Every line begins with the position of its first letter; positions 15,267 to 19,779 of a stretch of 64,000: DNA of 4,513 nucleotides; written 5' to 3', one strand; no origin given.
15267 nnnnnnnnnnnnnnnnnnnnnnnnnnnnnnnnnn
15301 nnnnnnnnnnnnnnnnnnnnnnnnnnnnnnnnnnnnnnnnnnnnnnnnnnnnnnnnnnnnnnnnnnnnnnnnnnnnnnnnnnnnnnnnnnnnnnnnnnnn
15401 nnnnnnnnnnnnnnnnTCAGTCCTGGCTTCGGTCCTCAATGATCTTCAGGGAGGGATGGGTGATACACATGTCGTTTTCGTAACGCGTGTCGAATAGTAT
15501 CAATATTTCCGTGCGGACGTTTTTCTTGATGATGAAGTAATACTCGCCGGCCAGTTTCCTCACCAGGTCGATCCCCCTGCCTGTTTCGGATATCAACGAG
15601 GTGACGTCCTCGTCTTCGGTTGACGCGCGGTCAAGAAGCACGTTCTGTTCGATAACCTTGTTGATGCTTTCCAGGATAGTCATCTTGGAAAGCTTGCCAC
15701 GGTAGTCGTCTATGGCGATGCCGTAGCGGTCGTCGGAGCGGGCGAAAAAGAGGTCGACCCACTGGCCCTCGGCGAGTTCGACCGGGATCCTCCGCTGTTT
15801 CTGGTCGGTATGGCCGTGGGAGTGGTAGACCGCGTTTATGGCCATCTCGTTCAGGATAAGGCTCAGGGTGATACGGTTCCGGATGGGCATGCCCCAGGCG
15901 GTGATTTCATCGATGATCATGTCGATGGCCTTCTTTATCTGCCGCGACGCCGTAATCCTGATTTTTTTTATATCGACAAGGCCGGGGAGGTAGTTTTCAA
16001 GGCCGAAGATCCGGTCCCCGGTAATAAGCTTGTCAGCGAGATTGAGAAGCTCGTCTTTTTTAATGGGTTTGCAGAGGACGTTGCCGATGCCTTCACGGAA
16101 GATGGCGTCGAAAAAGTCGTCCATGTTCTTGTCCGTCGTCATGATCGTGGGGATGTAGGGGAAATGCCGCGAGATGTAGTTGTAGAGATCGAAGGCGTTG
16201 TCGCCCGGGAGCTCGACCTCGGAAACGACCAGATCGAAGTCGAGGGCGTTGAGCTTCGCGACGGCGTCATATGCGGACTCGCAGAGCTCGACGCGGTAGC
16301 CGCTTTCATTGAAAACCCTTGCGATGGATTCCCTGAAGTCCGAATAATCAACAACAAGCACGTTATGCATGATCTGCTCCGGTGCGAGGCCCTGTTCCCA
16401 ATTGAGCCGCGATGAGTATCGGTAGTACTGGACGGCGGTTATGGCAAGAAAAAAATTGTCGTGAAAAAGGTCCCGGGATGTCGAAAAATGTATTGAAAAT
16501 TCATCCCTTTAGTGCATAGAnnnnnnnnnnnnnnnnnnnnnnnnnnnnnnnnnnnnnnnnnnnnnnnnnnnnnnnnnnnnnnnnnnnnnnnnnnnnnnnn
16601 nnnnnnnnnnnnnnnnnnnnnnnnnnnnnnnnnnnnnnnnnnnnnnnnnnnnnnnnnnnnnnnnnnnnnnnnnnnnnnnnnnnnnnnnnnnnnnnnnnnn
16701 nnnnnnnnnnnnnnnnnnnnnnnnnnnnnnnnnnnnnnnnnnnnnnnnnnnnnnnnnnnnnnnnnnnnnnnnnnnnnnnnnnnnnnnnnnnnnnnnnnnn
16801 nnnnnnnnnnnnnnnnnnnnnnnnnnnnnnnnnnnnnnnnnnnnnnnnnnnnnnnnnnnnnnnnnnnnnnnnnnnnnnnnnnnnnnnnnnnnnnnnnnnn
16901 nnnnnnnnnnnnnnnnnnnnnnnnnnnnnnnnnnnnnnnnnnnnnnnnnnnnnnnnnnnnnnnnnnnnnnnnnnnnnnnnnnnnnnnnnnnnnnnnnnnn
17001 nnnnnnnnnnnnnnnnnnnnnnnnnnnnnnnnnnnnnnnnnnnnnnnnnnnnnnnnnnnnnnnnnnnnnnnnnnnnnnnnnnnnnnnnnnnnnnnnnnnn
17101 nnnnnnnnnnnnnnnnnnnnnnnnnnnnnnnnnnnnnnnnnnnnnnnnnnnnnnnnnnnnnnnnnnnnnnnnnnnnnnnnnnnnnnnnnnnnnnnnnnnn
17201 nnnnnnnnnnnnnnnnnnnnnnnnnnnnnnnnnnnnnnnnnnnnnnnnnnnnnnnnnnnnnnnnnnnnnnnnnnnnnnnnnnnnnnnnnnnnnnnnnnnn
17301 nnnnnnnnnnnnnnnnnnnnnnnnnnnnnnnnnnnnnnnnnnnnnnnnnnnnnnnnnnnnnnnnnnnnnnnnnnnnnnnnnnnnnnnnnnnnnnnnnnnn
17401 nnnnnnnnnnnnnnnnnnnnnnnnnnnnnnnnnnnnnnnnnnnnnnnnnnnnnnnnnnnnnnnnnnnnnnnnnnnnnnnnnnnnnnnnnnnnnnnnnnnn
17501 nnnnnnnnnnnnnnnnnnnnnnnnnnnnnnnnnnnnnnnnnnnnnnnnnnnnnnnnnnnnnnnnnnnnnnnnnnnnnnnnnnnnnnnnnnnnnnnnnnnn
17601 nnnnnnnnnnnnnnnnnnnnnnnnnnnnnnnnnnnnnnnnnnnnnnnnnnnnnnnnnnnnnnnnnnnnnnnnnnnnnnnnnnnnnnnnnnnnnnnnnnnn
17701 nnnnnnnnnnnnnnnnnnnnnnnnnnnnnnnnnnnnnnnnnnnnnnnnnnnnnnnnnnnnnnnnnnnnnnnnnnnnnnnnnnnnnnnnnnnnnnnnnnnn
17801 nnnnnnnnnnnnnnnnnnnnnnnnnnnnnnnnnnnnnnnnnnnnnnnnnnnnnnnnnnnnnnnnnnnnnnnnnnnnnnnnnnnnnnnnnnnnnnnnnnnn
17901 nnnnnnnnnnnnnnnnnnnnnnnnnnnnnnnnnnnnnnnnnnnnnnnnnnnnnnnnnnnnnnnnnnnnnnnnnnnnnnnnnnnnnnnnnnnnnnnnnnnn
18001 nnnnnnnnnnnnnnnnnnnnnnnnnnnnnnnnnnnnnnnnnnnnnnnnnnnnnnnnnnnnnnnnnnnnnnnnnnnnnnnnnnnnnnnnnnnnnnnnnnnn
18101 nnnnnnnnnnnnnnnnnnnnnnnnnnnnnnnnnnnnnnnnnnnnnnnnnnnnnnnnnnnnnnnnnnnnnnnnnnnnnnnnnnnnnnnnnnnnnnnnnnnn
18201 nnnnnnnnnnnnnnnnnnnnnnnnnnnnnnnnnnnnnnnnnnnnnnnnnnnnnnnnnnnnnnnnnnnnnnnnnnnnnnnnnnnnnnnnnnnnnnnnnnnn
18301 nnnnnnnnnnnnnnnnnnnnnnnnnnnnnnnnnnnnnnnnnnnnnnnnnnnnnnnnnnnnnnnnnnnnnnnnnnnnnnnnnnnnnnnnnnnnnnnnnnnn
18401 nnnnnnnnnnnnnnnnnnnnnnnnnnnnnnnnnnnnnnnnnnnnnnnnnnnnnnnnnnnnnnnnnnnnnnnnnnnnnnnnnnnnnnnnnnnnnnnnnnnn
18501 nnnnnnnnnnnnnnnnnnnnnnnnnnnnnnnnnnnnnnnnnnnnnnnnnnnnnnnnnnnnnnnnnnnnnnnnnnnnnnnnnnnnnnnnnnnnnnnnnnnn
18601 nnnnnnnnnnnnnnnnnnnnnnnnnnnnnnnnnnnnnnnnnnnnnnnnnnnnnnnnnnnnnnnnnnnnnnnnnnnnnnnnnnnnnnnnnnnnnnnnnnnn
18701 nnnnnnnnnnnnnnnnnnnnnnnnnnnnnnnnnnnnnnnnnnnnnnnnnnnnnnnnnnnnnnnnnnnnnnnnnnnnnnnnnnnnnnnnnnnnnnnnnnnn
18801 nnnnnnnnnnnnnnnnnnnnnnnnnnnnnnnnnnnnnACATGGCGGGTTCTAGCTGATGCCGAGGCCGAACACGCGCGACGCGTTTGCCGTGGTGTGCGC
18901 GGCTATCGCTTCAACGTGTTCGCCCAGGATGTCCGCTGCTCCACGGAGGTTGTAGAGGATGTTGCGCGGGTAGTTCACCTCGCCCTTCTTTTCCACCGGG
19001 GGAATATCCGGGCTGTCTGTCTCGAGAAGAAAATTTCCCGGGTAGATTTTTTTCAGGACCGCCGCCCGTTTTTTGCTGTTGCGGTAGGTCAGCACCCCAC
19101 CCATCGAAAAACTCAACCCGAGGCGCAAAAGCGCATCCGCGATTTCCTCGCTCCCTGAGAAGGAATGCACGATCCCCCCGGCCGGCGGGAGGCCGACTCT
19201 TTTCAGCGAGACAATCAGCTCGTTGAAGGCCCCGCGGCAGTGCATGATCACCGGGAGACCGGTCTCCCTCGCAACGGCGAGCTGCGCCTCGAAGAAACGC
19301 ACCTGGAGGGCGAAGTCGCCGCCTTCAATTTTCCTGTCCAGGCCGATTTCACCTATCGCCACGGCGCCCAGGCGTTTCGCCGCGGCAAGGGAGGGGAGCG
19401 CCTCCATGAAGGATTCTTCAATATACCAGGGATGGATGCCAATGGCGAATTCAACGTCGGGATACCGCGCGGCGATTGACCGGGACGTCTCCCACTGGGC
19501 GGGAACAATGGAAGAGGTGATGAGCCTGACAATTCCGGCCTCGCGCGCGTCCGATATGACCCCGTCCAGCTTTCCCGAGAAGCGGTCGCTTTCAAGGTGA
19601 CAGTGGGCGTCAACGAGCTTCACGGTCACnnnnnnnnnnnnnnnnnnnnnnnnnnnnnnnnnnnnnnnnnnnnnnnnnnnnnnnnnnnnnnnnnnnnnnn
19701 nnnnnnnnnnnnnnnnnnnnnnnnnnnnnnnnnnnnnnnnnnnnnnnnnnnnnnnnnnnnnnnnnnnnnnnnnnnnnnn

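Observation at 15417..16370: Response-regulator receiver fused to an RsbW-like GHKL serine kinase, with two SpoIIE/PP2C phosphatases and no STAS antagonist in the window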

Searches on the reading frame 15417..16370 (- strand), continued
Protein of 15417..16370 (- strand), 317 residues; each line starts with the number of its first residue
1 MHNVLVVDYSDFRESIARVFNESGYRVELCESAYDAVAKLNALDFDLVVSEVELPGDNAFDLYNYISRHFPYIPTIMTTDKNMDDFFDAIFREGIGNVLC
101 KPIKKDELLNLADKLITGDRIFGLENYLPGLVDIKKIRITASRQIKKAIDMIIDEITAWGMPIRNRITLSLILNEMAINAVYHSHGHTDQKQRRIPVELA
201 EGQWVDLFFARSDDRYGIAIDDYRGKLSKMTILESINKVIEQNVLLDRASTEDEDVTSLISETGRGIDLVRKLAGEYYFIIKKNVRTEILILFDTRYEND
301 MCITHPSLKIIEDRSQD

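Call 17: find_encoding_contigs(protein=P0044, flank=8000, max_places=2)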
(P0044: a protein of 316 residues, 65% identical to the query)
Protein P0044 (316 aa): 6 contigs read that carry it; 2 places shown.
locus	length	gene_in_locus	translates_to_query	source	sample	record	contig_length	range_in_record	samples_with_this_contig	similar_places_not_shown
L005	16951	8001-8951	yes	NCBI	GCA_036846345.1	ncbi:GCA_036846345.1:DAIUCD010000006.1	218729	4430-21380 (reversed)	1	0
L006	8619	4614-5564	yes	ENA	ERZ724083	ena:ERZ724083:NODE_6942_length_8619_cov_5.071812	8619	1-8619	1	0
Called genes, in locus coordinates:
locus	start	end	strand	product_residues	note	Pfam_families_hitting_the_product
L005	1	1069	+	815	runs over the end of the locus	PF19864:Radical_SAM_N2, PF04055:Radical_SAM, PF10105:DUF2344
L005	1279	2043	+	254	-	PF23441:SDR, PF00106:adh_short, PF08659:KR, PF13561:adh_short_C2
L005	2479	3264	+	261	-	PF01012:ETF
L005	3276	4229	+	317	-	PF01012:ETF, PF00766:ETF_alpha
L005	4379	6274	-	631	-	PF16177:ACAS_N, PF00501:AMP-binding, PF13193:AMP-binding_C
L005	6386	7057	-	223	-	PF00392:GntR, PF07702:UTRA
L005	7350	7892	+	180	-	-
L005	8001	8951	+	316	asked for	PF00072:Response_reg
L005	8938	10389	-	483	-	PF00474:SSF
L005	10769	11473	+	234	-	PF04620:FlaA, PF09092:Lyase_N (weak)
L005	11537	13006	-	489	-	PF08239:SH3_3 (weak)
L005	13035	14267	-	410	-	PF01676:Metalloenzyme, PF10143:PhosphMutase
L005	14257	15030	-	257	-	PF01887:SAM_HAT_N, PF20257:SAM_HAT_C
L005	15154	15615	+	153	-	PF05168:HEPN (weak)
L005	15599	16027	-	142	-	PF02391:MoaE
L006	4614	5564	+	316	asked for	PF00072:Response_reg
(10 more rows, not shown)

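Call 21: predict_structure(alignment_id=A1)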
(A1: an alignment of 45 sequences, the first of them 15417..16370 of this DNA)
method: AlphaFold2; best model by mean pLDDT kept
length: 317 residues; sequences in the alignment: 45
mean_pLDDT: 88.1   pTM: 0.86
mean pLDDT of the five models: 88.1, 86.0, 84.2, 81.5, 77.7
residues with pLDDT >= 90: 178; 70-90: 116; 50-70: 18; < 50: 5
segments of 3 or more residues with pLDDT < 50: 299-303
pLDDT, mean of each block of 10 residues (from residue 1): 95 95 97 95 97 87 95 94 87 92 90 93 94 97 95 96 85 88 84 88 95 94 87 87 80 69 71 81 92 71 68 78
secondary structure, 60 per line:
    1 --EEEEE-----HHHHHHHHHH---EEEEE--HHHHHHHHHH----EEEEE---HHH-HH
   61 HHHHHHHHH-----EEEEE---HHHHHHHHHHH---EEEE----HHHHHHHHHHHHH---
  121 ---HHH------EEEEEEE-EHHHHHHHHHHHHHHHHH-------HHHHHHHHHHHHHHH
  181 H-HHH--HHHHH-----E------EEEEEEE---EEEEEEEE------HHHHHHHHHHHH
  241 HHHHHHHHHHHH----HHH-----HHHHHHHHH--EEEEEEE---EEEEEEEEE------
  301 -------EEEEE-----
elements in order: E3-7 H13-22 E26-30 H33-42 E47-51 H59-69 E75-79 H83-93 E97-100 H105-117 E133-139 H142-158 H166-181 H188-192 E205-211 E215-222 H229-252 H265-273 E276-282 E286-294 E308-312
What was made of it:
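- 15417..16370 (-): Complete ORF, 317 aa: pseudo-receiver plus RsbW-like Bergerat-fold domain. AlphaFold2 model with mean pLDDT 88 and pTM 0.86 (call 21).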

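Call 38: find_related_loci(query=A1, collection=genome_contigs, flank=8000)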
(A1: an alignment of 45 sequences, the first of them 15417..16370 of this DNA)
Query A1 (317 aa) in genome_contigs; peptide patterns used: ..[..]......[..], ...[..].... (x = any residue, [..] = any of these).
158 stretches matched a pattern; 93 encode a relative of the query (tblastn E <= 1e-3); the best 80 are kept; 80 distinct loci.
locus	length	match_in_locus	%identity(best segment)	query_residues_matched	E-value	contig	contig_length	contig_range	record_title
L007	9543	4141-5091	97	1-317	0e+0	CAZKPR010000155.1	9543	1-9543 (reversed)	MAG TPA_asm: uncultured Leptospirales bacterium isolate binchicken_co26_5 genome assembly, contig: NODE_8575_length_9543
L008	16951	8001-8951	78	1-317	1e-170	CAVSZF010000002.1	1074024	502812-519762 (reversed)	MAG: uncultured Spirochaetota bacterium isolate MFD04716.bin.1.88 genome assembly, contig: contig_18181, whole genome sh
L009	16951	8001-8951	72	1-317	7e-155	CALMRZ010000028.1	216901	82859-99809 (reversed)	MAG TPA_asm: uncultured Spirochaetes bacterium isolate SRR5007357_bin.202_CONCOCT_v1.1_MAG genome assembly, contig: ERZ7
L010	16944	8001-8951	70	1-317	2e-153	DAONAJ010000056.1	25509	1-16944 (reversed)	MAG TPA_asm: Spirochaetota bacterium isolate AMR_MDS_3976 NODE_1615_length_25509_cov_6.261570, whole genome shotgun sequ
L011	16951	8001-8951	68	1-317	2e-151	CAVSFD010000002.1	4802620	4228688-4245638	MAG: uncultured Spirochaetota bacterium isolate MFD02979.bin.1.65 genome assembly, contig: contig_47028, whole genome sh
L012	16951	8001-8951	70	1-317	1e-149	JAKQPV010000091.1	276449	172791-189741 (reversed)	MAG: Spirochaetota bacterium isolate USMO_maxbin.118 k141_315281, whole genome shotgun sequence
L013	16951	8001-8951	68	1-317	2e-149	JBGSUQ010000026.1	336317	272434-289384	MAG: Spirochaetota bacterium isolate JTS-AC436 k141_616288, whole genome shotgun sequence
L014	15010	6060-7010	69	1-317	1e-149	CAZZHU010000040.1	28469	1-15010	MAG TPA_asm: uncultured Leptospirales bacterium isolate SRP192927_co6_673 genome assembly, contig: NODE_3153_length_2846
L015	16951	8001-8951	68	1-317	1e-145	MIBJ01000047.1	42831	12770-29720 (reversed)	MAG: Spirochaetes bacterium RBG_16_49_21 RBG_16_scaffold_4157, whole genome shotgun sequence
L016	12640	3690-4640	66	1-317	2e-143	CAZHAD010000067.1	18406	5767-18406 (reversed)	MAG TPA_asm: uncultured Leptospirales bacterium isolate SRP185410_co2_360 genome assembly, contig: NODE_3629_length_1840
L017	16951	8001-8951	67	1-317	2e-143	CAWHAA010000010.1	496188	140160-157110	MAG: uncultured Spirochaetota bacterium isolate MFD04716.bin.2.40 genome assembly, contig: contig_7975, whole genome sho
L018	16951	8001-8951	66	1-317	2e-142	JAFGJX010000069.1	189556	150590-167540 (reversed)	MAG: Spirochaetes bacterium isolate Zod_Metabat.30 k87_6919898, whole genome shotgun sequence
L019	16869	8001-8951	69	1-317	3e-141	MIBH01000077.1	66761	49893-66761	MAG: Spirochaetes bacterium RBG_13_51_14 RBG_13_scaffold_807, whole genome shotgun sequence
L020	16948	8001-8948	65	1-317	2e-138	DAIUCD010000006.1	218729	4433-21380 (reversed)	MAG TPA_asm: Spirochaetota bacterium isolate CTOTU7684 NODE_98_length_218729_cov_10.484726, whole genome shotgun sequenc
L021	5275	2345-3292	63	1-316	1e-134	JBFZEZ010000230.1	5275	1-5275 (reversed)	MAG: Spirochaetota bacterium isolate PPR_0602 k121_1119550, whole genome shotgun sequence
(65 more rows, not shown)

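Call 46: search_solved_structures(query=window:15417-16370:-, max_evalue=0.00001, show_alignments=0)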
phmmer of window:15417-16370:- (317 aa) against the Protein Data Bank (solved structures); distinct sequences matched with E-value up to 0.00001: 9.
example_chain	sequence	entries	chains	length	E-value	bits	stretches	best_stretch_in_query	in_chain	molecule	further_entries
7w9h_A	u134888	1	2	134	9.3e-08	35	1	5-116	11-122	Response regulator protein FleR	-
4hnr_A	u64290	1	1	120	2.2e-06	30.5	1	3-111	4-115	Chemotaxis protein CheY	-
4h60_A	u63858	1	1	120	2.2e-06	30.5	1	3-111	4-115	Chemotaxis protein CheY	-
1l5y_A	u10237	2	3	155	5.5e-06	29.2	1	5-114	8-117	C4-DICARBOXYLATE TRANSPORT TRANSCRIPTIONAL REGULATORY PROTEIN DCTD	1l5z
1qkk_A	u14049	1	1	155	5.5e-06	29.2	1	5-114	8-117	C4-DICARBOXYLATE TRANSPORT TRANSCRIPTIONAL REGULATORY PROTEIN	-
6zxm_A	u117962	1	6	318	5.6e-06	29.2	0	3-110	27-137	Putative GGDEF/response regulator receiver domain protein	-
6zxb_A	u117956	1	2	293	5.8e-06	29.1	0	4-110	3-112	Putative GGDEF/response regulator receiver domain protein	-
6zxc_A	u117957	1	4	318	5.9e-06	29.1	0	3-110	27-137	Putative GGDEF/response regulator receiver domain protein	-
1dc7_A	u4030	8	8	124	6.9e-06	28.9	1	6-117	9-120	NITROGEN REGULATION PROTEIN | NITROGEN REGULATION PROTEIN NR(I) | NTRC RECEIVER DOMAIN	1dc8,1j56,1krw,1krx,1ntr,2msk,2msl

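Call 88: fold_search(model_id=the predicted structure, library=pdb)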
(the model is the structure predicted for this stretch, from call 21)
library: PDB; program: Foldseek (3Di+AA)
matches with E <= 10: 1205; with E <= 0.001: 470
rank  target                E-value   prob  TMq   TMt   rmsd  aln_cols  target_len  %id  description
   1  9qih_B                2.8e-12  1.00  0.35  0.37  20.1       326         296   15  Structure of response regulator LvrC from Leptospira (released 2026-03-25)
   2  9qih_A                5.7e-11  1.00  0.35  0.37  19.8       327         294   15  Structure of response regulator LvrC from Leptospira (released 2026-03-25)
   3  8t85                  7.9e-08  1.00  0.39  0.37  13.0       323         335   13  Structure of RssB bound to beryllofluoride (released 2024-01-17)
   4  8twd_C                1.1e-07  1.00  0.35  0.34  16.2       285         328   14  Structure of IraM-bound RssB (released 2024-01-10)
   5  6od1_A                2.1e-07  1.00  0.33  0.32  14.3       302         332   14  IraD-bound to RssB D58P variant (released 2019-04-24)
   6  8twd_D                2.2e-07  1.00  0.36  0.35  19.3       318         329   15  Structure of IraM-bound RssB (released 2024-01-10)
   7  7pvk_A                2.6e-07  1.00  0.35  0.22   9.5       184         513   18  X-ray structure of dimeric PorX (T272A mutant), in complex with pGpG. (released 2022-12-14)
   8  3eq2_B                4.5e-07  1.00  0.33  0.28  32.3       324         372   15  Structure of Hexagonal Crystal form of Pseudomonas aeruginosa RssB (released 2009-10-20)
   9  7pva_B                6.9e-07  1.00  0.34  0.22   9.9       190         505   17  1.9 Angstrom crystal structure of dimeric PorX, co-crystallized in the presence of zinc (released 2022-12-14)
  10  8tef_A                9.3e-07  1.00  0.34  0.21   9.6       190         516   17  PorX primitive monoclinic crystal form (released 2024-04-17)
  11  7pv7_A                9.9e-07  1.00  0.34  0.21   9.8       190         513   18  Crystal structure of dimeric Porphyromonas gingivalis PorX, a type 9 secretion system response regulator. (released 2022-12-14)
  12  8tef_C                1.0e-06  1.00  0.35  0.22   9.7       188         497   18  PorX primitive monoclinic crystal form (released 2024-04-17)
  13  7w9h_A                1.1e-06  1.00  0.33  0.83   2.1       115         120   28  Crystal structure of the receiver domain of the transcription regulator FleR from Pseudomonas aeruginosa (released 2022-12-14)
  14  9of3_A                1.3e-06  1.00  0.34  0.86   1.9       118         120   22  Structure of the Acinetobacter baumannii Response Regulator PmrA Receiver Domain D10N mutation (released 2025-11-26)
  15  6eo3_B                1.6e-06  1.00  0.32  0.49  13.0       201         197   16  Conformational dynamism for DNA interaction in Salmonella typhimurium RcsB response regulator. S207C P212121 (released 2017-11-15)
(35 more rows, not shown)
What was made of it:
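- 15417..16370 (-): Foldseek top PDB hit over the full length is LvrC 9qih, E = 2.8e-12 (call 88).
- RssB structures appear among the full-length Foldseek hits (call 88).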

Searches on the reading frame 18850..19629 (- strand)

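Call 6: search_protein_families(library=pfam, proteins=[window:18850-19629:-], max_evalue=0.01)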
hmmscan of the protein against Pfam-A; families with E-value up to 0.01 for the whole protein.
window:18850-19629:- (259 aa): 1 family
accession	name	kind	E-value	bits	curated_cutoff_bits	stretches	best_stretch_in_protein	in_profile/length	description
PF01026.27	TatD_DNase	-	1.3e-62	211.9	27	1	6-255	1-253/253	TatD related DNase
